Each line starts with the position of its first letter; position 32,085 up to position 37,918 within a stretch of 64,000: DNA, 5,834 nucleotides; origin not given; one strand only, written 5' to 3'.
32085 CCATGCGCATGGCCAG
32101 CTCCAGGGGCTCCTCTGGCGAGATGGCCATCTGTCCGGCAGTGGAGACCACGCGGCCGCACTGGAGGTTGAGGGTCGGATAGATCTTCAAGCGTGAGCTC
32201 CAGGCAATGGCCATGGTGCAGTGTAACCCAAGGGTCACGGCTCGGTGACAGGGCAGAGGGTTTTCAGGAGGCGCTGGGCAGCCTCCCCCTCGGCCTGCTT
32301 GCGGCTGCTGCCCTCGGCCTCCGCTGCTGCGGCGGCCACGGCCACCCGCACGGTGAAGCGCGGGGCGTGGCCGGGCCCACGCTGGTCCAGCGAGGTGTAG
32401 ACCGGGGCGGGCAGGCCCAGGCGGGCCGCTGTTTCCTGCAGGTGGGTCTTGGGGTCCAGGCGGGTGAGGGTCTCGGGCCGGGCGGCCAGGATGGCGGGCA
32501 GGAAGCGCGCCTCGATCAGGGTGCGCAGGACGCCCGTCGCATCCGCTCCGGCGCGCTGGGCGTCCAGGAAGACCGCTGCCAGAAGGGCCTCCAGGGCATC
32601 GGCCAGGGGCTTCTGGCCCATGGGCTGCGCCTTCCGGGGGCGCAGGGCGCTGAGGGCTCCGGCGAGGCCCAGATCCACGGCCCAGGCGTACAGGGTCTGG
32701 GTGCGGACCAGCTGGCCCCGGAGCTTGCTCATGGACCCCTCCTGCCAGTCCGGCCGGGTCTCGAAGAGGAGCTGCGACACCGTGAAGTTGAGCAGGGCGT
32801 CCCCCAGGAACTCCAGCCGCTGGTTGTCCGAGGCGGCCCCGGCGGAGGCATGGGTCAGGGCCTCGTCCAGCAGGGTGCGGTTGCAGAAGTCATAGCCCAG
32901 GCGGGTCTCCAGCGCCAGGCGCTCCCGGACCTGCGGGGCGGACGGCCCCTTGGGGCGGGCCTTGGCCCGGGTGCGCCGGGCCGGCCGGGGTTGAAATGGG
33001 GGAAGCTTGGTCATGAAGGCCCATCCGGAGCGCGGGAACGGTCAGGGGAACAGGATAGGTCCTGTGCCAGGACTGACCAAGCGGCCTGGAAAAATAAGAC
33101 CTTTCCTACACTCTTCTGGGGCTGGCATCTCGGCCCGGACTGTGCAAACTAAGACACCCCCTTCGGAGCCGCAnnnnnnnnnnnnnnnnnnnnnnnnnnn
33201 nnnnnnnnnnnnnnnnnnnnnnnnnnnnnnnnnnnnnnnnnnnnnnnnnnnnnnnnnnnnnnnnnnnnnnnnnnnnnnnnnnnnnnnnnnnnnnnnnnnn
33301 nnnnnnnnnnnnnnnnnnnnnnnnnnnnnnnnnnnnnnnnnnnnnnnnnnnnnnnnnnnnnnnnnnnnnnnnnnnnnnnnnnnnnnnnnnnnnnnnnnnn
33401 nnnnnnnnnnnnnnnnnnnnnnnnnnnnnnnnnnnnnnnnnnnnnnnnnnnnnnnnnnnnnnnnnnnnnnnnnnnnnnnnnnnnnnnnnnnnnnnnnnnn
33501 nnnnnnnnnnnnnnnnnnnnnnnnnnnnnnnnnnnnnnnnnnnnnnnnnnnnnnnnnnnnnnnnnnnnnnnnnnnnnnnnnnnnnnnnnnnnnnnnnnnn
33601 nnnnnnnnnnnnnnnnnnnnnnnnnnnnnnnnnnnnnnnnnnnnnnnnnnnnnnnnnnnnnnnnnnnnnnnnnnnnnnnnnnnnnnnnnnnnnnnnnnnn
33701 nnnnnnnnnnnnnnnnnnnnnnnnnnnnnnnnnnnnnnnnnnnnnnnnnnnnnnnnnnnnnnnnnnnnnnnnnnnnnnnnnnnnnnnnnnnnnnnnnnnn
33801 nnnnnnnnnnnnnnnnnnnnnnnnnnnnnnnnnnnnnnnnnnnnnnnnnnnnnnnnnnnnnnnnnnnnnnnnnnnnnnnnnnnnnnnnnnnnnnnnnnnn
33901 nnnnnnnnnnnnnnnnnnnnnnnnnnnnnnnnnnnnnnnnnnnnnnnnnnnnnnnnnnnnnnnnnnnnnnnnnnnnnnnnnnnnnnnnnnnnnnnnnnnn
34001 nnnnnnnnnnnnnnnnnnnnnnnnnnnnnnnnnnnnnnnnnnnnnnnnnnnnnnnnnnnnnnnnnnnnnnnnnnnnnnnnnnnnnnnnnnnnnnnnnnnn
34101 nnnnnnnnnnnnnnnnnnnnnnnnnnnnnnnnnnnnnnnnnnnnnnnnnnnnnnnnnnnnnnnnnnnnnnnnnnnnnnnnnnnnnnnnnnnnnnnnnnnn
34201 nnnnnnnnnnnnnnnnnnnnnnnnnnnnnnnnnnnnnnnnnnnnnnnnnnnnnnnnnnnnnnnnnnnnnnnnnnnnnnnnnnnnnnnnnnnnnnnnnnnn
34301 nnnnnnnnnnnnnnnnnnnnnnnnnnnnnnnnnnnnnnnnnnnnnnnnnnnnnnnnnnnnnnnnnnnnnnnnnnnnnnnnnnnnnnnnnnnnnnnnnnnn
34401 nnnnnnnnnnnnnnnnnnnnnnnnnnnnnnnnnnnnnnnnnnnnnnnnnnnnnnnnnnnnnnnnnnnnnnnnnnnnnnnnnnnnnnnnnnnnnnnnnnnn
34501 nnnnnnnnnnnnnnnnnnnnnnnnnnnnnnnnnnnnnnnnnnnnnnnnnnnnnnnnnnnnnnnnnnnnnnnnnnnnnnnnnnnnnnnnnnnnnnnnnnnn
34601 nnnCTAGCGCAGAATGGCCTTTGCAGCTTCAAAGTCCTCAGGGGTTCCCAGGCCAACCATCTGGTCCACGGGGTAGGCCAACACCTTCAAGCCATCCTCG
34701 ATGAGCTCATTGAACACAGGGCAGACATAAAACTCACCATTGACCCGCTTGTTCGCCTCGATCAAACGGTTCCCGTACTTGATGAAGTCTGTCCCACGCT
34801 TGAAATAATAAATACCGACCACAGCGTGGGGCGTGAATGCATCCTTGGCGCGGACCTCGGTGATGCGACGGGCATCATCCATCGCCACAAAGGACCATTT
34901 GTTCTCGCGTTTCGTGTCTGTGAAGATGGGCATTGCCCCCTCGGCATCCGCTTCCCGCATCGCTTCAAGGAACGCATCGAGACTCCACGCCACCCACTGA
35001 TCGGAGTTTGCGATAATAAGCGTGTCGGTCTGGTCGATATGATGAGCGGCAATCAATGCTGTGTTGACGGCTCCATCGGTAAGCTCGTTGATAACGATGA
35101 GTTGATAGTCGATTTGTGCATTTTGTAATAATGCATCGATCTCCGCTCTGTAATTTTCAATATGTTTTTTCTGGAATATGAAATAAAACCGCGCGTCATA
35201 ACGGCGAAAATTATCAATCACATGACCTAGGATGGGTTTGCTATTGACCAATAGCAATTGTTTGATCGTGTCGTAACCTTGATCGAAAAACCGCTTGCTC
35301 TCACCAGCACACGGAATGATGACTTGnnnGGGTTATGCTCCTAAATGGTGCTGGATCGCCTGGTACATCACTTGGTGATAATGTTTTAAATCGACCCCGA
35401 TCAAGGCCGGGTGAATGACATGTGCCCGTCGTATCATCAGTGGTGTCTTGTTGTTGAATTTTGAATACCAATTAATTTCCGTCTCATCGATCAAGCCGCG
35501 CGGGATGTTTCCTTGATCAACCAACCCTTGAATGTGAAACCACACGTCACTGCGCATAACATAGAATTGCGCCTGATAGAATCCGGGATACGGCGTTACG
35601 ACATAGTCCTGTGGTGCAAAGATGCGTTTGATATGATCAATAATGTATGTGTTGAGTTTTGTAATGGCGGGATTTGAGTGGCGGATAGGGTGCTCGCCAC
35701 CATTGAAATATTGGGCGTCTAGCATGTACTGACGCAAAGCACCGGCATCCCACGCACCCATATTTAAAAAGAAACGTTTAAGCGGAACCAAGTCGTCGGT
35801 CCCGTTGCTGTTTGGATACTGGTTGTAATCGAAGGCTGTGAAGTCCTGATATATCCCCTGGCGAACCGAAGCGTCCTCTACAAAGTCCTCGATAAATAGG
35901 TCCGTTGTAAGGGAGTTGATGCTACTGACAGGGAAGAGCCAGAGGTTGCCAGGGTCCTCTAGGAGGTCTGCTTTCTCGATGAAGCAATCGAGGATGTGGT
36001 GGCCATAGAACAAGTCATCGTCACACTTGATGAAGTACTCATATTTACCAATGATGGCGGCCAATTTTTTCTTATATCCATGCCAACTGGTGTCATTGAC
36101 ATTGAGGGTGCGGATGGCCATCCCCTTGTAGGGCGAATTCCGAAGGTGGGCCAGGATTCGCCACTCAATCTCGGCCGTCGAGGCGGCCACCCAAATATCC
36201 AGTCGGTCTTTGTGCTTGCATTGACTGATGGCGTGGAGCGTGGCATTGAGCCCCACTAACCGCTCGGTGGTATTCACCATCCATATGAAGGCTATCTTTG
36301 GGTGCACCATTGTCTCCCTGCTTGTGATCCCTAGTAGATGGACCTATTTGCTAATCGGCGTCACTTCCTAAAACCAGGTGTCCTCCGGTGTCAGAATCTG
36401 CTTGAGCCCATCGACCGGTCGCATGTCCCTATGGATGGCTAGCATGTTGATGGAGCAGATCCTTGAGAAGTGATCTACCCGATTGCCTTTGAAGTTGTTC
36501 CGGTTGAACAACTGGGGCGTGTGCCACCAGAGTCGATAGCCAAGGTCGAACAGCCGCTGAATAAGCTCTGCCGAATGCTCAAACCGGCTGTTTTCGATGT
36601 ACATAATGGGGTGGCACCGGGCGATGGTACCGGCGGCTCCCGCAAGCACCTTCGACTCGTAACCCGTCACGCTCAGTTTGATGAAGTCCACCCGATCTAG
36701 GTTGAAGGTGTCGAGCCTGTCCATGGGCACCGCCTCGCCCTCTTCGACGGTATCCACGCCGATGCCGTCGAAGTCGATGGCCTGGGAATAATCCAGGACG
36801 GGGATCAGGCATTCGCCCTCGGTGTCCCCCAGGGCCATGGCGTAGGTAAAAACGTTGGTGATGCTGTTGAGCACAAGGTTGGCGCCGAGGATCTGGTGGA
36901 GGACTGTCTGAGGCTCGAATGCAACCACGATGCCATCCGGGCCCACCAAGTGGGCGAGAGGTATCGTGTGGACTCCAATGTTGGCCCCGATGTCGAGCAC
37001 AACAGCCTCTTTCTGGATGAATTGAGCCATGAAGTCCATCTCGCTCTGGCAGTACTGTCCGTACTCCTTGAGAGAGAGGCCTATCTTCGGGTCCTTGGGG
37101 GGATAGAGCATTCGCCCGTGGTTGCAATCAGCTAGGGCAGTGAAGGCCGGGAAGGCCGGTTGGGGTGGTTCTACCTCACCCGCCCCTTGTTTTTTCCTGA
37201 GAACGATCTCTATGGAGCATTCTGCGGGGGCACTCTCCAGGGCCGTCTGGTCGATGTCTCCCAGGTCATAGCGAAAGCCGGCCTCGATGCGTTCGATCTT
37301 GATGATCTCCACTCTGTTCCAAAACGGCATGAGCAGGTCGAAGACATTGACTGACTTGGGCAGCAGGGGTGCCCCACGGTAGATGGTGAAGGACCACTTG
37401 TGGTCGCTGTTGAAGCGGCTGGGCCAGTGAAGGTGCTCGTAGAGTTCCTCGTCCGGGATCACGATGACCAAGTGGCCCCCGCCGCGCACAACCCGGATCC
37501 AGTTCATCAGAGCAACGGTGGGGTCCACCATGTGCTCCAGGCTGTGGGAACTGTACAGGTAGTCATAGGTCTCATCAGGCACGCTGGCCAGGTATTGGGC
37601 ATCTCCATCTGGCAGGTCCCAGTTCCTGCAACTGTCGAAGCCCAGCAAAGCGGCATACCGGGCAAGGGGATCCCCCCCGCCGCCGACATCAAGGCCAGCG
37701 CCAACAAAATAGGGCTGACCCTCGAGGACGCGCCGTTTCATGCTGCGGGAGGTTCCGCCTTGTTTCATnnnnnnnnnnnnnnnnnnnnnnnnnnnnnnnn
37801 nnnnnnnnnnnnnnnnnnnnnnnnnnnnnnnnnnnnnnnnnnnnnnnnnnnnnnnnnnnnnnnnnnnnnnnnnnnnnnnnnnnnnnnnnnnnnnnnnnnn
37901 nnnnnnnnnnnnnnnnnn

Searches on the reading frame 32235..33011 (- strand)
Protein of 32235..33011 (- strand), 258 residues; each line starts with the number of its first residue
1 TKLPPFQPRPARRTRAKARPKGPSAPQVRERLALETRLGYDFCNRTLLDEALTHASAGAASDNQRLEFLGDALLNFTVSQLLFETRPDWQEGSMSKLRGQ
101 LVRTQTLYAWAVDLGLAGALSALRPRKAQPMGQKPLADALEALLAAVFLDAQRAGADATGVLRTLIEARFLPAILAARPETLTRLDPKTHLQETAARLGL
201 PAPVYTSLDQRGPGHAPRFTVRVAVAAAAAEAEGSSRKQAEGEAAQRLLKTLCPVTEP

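Call 16: search_protein_families(library=pfam, proteins=[window:32235-33011:-], max_evalue=0.001)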
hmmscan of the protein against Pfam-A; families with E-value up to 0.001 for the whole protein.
window:32235-33011:- (258 aa): 5 families
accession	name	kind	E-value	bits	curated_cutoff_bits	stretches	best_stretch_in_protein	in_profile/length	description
PF00636.31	Ribonuclease_3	-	2e-19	70.7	27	1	64-151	1-101/102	Ribonuclease III domain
PF14622.11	Ribonucleas_3_3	-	2.9e-19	69.9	35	1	45-154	2-114/128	Ribonuclease-III-like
PF00035.32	dsrm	-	7.8e-10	39.6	23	1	187-252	1-66/66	Double-stranded RNA binding motif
PF22935.1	RM44_endonuclase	-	2.8e-05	24.6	27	0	54-146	50-138/139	Large ribosomal subunit protein mL44, endonuclease domain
PF14709.13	DND1_DSRM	-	5e-05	24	25.7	1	186-253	2-80/80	double strand RNA binding domain from DEAD END PROTEIN 1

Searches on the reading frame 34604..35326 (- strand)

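Call 15: search_protein_families(library=pfam, proteins=[window:34604-35326:-], max_evalue=0.001)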
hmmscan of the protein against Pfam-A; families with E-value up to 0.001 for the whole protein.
window:34604-35326:- (240 aa): 2 families
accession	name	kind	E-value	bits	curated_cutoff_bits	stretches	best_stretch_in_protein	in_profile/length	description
PF00483.29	NTP_transferase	-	9.8e-11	42.1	21.2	1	3-233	3-236/245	Nucleotidyl transferase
PF12804.13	NTP_transf_3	-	2.5e-06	28.2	27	1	3-137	2-125/160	MobA-like NTP transferase domain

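Call 69: search_protein_families(library=ncbifam, proteins=[window:34604-35326:-], max_evalue=0.01)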
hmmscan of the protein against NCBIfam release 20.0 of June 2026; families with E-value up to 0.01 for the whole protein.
window:34604-35326:- (240 aa): 9 families
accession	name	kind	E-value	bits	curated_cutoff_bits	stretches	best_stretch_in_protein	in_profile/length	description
TIGR01208.1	rmlA_long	equivalog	7e-11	41.6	320.25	1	3-236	3-231/353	glucose-1-phosphate thymidylyltransferase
NF041313.1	UDPGP_AglF_Halo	equivalog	6.5e-10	38.9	400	1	2-236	3-231/234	UTP--glucose-1-phosphate uridylyltransferase AglF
TIGR03992.1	Arch_glmU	subfamily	1.1e-09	37.7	292.1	1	2-232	3-220/393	bifunctional sugar-1-phosphate nucleotidylyltransferase/acetyltransferase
TIGR01173.1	glmU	equivalog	6.3e-05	22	366.85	1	2-221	3-215/452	bifunctional UDP-N-acetylglucosamine diphosphorylase/glucosamine-1-phosphate N-acetyltransferase GlmU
NF052502.1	man1P_GTase_Rv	exception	8.7e-05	21.5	440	1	83-235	85-226/352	mannose-1-phosphate guanylyltransferase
NF001186.0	PRK00155.2-3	equivalog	0.00025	20.6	253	1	2-57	7-61/224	2-C-methyl-D-erythritol 4-phosphate cytidylyltransferase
TIGR03310.1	matur_MocA_YgfJ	equivalog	0.00053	20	186.45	1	2-125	2-117/188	molybdenum cofactor cytidylyltransferase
TIGR00453.1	ispD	equivalog_domain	0.0023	17.4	181.3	0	2-43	2-40/219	2-C-methyl-D-erythritol 4-phosphate cytidylyltransferase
NF006899.0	PRK09382.1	equivalog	0.003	16.7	417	1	2-59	9-65/387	bifunctional 2-C-methyl-D-erythritol 4-phosphate cytidylyltransferase/2-C-methyl-D-erythritol 2,4-cyclodiphosphate synthase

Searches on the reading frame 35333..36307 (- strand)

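Call 6: search_protein_families(library=pfam, proteins=[window:35333-36307:-], max_evalue=0.01)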
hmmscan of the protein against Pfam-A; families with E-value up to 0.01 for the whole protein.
window:35333-36307:- (324 aa): 0 families

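Call 69: search_protein_families(library=ncbifam, proteins=[window:35333-36307:-], max_evalue=0.01)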
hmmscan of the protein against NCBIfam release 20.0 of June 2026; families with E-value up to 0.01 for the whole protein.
window:35333-36307:- (324 aa): 0 families

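Call 70: search_protein_families(library=pfam, proteins=[window:35333-36307:-], max_evalue=1)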
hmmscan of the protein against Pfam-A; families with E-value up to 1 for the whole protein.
window:35333-36307:- (324 aa): 1 family
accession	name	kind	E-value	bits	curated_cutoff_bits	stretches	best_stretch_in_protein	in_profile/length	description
PF19361.4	DUF5937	-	0.023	14.3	27.1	1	17-56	22-61/267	Family of unknown function (DUF5937)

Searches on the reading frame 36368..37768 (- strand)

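Call 6: search_protein_families(library=pfam, proteins=[window:36368-37768:-], max_evalue=0.01)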
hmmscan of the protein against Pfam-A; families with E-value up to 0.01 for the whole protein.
window:36368-37768:- (466 aa): 9 families
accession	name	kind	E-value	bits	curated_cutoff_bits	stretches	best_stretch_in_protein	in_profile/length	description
PF05050.19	Methyltransf_21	-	1.1e-14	55.4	22.7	1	259-413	1-173/173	Methyltransferase FkbM domain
PF13489.12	Methyltransf_23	-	9.4e-13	48.6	27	1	25-125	26-143/164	Methyltransferase domain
PF08241.18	Methyltransf_11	-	4.5e-07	30.8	21.2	1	54-102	48-95/95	Methyltransferase domain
PF05575.17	V_cholerae_RfbT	-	0.00014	21.7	27.9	1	246-329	72-155/286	Vibrio cholerae RfbT protein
PF13649.12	Methyltransf_25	-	0.00015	22.9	27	0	49-98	47-97/97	Methyltransferase domain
PF13847.12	Methyltransf_31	-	0.00019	21.6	27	0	50-114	56-123/145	Methyltransferase domain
PF08242.18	Methyltransf_12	-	0.00076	20.6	30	0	43-100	44-98/98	Methyltransferase domain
PF01135.25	PCMT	-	0.0011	19.2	20.3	1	245-307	67-127/210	Protein-L-isoaspartate(D-aspartate) O-methyltransferase (PCMT)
PF02475.24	TRM5-TYW2_MTfase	-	0.0012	19.2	28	1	237-308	20-90/164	TRM5/TYW2 methyltransferase domain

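Call 69: search_protein_families(library=ncbifam, proteins=[window:36368-37768:-], max_evalue=0.01)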
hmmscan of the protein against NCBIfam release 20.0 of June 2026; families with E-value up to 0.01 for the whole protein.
window:36368-37768:- (466 aa): 10 families
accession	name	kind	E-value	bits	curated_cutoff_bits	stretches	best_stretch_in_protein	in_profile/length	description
TIGR01444.1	fkbM_fam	subfamily_domain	2.6e-24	86.3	37.7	1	256-392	1-141/143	FkbM family methyltransferase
NF041537.1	ArsM_AhpD_UU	exception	1e-06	27.8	510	1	238-285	61-108/345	arsenite methyltransferase/AhpD domain selenoprotein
NF047649.1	MTase_UXPK_star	exception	1.6e-06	27.3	460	1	240-307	64-131/283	methyltransferase/UXPK-star double selenoprotein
NF041536.1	ArsM_DUF2284_UU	exception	3.5e-05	22.3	575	1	238-306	61-129/459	arsenite methyltransferase/DUF2284 domain selenoprotein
NF047824.1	tRNAwyosineTaw2Meth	equivalog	0.00031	20.5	350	1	242-307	82-146/245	tRNA(Phe) (4-demethylwyosine(37)-C(7)) aminocarboxypropyltransferase Taw2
NF001243.0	PRK00216.1-4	equivalog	0.0011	18.3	235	0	49-103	99-152/237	demethylmenaquinone methyltransferase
NF001240.0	PRK00216.1-1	equivalog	0.0026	16.9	378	0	56-103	123-169/251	bifunctional demethylmenaquinone methyltransferase/2-methoxy-6-polyprenyl-1,4-benzoquinol methylase UbiE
TIGR00080.1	pimt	equivalog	0.0028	17.5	159.05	1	249-288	74-112/216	protein-L-isoaspartate O-methyltransferase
TIGR00446.1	nop2p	subfamily_domain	0.0061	15.9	210.45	0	244-306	62-124/264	NOL1/NOP2/sun family putative RNA methylase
TIGR02752.1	MenG_heptapren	equivalog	0.0096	15.5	419.85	0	52-103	100-150/231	demethylmenaquinone methyltransferase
